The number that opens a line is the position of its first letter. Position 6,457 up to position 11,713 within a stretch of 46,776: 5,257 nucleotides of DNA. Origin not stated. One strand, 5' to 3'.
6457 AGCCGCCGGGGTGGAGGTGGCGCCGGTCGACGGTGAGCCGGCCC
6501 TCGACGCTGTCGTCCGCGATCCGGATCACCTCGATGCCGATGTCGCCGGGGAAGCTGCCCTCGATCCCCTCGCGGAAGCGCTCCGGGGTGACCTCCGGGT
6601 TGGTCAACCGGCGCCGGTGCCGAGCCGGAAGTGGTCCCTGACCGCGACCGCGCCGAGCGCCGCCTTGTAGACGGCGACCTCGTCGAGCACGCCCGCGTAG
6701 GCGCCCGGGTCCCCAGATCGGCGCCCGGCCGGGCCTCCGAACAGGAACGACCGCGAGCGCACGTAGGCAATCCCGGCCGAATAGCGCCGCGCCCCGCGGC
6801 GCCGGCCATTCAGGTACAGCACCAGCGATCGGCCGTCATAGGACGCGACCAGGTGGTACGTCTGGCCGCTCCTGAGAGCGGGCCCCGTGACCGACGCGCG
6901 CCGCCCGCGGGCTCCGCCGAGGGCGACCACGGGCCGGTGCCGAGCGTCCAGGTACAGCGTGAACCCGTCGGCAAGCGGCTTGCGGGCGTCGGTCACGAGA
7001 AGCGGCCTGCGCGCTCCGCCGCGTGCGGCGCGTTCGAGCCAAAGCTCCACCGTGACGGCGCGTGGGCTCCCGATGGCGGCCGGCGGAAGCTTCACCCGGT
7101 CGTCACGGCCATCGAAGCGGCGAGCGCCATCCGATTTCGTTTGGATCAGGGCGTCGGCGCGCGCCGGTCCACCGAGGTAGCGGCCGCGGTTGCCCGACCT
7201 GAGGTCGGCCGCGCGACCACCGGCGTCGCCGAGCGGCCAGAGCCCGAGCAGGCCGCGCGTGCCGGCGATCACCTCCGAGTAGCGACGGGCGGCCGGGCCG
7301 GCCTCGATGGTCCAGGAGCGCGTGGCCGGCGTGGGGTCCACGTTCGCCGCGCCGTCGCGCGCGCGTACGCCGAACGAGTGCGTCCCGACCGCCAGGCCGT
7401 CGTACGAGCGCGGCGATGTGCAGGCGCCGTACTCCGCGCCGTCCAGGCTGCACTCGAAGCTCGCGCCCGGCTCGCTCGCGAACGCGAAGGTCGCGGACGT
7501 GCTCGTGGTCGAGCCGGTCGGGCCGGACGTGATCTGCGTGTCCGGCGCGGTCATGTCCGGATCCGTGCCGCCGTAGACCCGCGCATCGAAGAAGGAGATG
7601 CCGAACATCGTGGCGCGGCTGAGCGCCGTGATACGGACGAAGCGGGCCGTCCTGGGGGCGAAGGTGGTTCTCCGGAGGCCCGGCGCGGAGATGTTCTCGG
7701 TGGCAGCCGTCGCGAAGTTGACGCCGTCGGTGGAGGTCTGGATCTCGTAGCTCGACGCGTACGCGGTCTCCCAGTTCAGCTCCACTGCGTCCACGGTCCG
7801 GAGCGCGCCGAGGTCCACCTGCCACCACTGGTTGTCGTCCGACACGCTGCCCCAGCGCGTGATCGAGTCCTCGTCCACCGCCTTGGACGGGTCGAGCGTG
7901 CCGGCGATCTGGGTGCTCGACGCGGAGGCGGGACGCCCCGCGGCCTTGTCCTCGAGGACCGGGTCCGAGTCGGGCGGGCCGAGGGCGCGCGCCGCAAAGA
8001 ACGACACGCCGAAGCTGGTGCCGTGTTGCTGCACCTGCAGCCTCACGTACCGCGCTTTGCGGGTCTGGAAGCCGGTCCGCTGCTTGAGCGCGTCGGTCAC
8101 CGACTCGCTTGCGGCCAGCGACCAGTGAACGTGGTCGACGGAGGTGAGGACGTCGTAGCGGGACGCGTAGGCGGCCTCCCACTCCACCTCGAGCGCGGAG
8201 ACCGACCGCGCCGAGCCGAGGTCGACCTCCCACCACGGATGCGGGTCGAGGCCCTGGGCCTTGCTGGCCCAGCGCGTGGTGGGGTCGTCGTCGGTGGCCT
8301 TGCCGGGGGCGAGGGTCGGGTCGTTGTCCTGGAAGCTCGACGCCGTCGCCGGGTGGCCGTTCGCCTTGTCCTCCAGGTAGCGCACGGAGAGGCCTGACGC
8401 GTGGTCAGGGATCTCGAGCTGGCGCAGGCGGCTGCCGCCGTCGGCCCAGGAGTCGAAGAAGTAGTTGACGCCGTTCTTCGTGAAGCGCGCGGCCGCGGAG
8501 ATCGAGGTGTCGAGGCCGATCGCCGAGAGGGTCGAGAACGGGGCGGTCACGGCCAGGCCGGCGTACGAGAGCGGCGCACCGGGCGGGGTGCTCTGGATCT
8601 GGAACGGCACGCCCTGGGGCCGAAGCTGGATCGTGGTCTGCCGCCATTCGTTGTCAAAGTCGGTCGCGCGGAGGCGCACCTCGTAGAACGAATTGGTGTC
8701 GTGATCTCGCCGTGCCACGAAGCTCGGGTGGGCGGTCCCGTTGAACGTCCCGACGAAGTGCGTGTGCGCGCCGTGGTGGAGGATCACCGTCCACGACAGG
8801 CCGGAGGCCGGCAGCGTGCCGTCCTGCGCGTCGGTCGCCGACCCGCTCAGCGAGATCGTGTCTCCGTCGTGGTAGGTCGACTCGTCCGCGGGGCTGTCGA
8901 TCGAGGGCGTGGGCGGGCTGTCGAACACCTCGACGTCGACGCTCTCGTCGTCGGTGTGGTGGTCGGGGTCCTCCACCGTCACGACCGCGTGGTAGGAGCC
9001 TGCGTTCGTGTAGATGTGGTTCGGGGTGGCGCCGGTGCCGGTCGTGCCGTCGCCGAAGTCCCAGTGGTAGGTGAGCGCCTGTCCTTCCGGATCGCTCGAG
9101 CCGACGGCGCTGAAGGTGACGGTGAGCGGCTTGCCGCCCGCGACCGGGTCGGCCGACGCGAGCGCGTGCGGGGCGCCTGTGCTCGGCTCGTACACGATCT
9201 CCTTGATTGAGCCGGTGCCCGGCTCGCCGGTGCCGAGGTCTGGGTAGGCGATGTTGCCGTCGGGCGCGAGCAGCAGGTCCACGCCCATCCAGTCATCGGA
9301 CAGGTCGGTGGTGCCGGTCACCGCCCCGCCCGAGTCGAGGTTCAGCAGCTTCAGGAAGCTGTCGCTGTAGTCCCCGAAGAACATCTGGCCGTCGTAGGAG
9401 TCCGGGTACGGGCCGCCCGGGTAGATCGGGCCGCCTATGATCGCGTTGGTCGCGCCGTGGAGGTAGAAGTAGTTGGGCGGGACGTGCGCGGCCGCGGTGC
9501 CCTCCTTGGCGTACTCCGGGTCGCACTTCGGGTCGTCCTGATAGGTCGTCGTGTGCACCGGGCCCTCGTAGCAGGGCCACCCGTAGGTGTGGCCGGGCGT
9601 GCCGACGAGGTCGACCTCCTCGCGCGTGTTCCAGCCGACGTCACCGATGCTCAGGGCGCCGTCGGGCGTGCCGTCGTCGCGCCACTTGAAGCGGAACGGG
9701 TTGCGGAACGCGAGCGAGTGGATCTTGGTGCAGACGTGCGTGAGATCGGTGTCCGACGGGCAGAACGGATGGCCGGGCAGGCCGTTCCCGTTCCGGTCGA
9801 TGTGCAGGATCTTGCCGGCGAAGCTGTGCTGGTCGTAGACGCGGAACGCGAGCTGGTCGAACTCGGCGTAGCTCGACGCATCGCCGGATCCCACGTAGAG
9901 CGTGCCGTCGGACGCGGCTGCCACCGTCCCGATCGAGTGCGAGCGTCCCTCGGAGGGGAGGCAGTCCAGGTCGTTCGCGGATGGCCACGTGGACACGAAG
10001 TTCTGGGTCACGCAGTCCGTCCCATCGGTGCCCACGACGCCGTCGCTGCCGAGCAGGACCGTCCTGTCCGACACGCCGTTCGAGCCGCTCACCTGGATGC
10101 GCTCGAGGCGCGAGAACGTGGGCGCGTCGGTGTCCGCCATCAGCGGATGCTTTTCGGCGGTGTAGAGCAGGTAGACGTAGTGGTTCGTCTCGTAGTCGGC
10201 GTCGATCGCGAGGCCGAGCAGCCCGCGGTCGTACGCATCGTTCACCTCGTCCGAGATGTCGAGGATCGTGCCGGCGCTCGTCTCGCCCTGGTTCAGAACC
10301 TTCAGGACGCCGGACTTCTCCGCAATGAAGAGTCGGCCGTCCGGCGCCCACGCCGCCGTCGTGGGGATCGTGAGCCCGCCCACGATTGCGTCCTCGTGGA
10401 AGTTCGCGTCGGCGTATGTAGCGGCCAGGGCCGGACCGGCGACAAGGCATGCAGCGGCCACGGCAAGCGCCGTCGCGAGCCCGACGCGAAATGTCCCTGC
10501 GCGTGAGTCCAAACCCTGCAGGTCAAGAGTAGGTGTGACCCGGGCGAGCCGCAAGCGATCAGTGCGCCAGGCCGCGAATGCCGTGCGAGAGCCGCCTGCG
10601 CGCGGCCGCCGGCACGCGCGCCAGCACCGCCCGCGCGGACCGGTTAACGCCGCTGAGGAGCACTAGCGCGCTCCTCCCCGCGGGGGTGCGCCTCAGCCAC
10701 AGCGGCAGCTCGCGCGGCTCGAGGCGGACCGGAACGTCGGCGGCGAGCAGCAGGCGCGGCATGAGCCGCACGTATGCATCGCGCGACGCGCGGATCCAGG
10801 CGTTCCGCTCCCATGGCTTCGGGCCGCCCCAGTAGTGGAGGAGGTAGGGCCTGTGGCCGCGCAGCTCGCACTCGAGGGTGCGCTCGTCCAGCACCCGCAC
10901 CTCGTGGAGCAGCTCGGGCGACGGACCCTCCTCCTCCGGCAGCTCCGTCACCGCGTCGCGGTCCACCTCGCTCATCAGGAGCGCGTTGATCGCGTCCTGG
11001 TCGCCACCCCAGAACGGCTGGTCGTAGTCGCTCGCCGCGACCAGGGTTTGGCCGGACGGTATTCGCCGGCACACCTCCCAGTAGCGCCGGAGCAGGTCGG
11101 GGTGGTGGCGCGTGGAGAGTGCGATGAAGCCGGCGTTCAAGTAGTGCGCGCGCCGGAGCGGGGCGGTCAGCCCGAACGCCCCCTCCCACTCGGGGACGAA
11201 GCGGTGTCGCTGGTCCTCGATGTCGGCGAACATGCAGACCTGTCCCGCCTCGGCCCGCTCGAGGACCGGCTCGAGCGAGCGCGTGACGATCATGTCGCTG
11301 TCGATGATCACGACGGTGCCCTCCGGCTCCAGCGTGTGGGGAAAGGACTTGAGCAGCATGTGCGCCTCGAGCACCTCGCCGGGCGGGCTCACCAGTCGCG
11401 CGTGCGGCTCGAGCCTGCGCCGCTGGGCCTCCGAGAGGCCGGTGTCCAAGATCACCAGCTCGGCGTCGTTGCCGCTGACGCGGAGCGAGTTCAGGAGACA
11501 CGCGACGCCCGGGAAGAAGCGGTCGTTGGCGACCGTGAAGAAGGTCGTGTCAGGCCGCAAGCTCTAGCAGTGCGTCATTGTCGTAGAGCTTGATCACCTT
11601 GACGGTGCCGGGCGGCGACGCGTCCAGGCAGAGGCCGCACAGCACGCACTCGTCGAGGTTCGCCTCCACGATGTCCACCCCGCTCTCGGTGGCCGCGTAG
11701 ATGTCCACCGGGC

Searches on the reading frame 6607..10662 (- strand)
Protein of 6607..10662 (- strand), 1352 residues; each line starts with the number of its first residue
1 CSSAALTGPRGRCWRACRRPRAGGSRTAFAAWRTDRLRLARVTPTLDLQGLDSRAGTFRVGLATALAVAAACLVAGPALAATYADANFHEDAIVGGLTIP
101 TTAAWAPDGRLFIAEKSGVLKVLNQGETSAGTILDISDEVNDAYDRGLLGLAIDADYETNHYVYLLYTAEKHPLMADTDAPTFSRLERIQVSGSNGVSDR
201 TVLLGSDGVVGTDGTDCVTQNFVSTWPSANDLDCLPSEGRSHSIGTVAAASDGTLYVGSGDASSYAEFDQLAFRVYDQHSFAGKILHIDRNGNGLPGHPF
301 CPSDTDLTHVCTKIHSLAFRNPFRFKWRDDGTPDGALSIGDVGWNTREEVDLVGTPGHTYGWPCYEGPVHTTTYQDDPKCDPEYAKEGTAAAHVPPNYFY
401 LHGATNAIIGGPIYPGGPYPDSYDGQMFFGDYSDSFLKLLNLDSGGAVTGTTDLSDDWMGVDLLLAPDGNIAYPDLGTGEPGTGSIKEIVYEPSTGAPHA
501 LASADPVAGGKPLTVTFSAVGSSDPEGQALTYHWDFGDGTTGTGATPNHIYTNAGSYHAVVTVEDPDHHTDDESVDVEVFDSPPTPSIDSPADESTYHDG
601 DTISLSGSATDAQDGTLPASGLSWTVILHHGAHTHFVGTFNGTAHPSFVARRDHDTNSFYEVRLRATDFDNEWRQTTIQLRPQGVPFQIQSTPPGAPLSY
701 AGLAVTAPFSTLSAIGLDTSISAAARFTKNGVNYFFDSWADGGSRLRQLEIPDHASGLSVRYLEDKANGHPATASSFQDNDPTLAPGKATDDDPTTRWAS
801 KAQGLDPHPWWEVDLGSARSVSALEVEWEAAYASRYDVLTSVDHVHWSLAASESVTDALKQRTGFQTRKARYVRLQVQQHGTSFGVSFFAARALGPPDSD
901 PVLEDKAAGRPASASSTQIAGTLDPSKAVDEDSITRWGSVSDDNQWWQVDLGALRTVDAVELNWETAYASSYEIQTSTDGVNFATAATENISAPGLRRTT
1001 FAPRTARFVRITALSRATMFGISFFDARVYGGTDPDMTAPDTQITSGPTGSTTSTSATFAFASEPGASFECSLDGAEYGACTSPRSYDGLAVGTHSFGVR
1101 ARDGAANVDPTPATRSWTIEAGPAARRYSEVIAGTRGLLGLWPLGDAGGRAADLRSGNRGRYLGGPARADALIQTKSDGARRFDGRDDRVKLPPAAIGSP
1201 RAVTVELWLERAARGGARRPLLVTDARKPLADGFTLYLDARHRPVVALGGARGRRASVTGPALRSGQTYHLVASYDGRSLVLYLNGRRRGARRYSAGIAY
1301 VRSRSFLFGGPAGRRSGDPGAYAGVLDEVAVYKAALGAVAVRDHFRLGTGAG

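Call 10: search_protein_families(library=pfam, proteins=[window:6607-10662:-], max_evalue=0.01)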
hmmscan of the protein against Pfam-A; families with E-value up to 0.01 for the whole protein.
window:6607-10662:- (1352 aa): 9 families
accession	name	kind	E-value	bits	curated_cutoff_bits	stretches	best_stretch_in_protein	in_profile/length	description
PF00754.31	F5_F8_type_C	-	4.1e-40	137.3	28.2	2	912-1019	2-118/127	F5/8 type C domain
PF22633.2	F5_F8_type_C_2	-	1.8e-35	121.9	27.8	2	927-1011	1-91/91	NedA-like, galactose-binding domain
PF07995.17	GSDH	-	7.2e-26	91.7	25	2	238-457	110-303/332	Glucose / Sorbosone dehydrogenase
PF18911.6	PKD_4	-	9.4e-19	67.7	27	1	498-576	4-82/85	PKD domain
PF13385.13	Laminin_G_3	-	1.3e-17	64.8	27.6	1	1184-1338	1-147/151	Concanavalin A-like lectin/glucanases superfamily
PF00801.26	PKD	-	4.1e-15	56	23.5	1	511-572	13-74/80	PKD domain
PF17957.7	Big_7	-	0.00097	20.2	24.1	1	584-614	1-30/70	Bacterial Ig domain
PF22352.2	K319L-like_PKD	-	0.0019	18.6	27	1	514-579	13-84/84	K319L-like, PKD domain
PF21027.3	Sde0182_C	-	0.0047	17.9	27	0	514-542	1-28/83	Cellulose-binding protein Sde0182, C-terminal domain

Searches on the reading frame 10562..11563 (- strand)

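Call 4: search_protein_families(library=pfam, proteins=[window:10562-11563:-], max_evalue=0.01)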
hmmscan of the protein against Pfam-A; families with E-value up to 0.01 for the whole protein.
window:10562-11563:- (334 aa): 1 family
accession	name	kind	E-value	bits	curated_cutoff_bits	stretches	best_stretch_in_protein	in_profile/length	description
PF01501.26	Glyco_transf_8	-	9.5e-05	22.5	24.3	0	238-254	236-252/253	Glycosyl transferase family 8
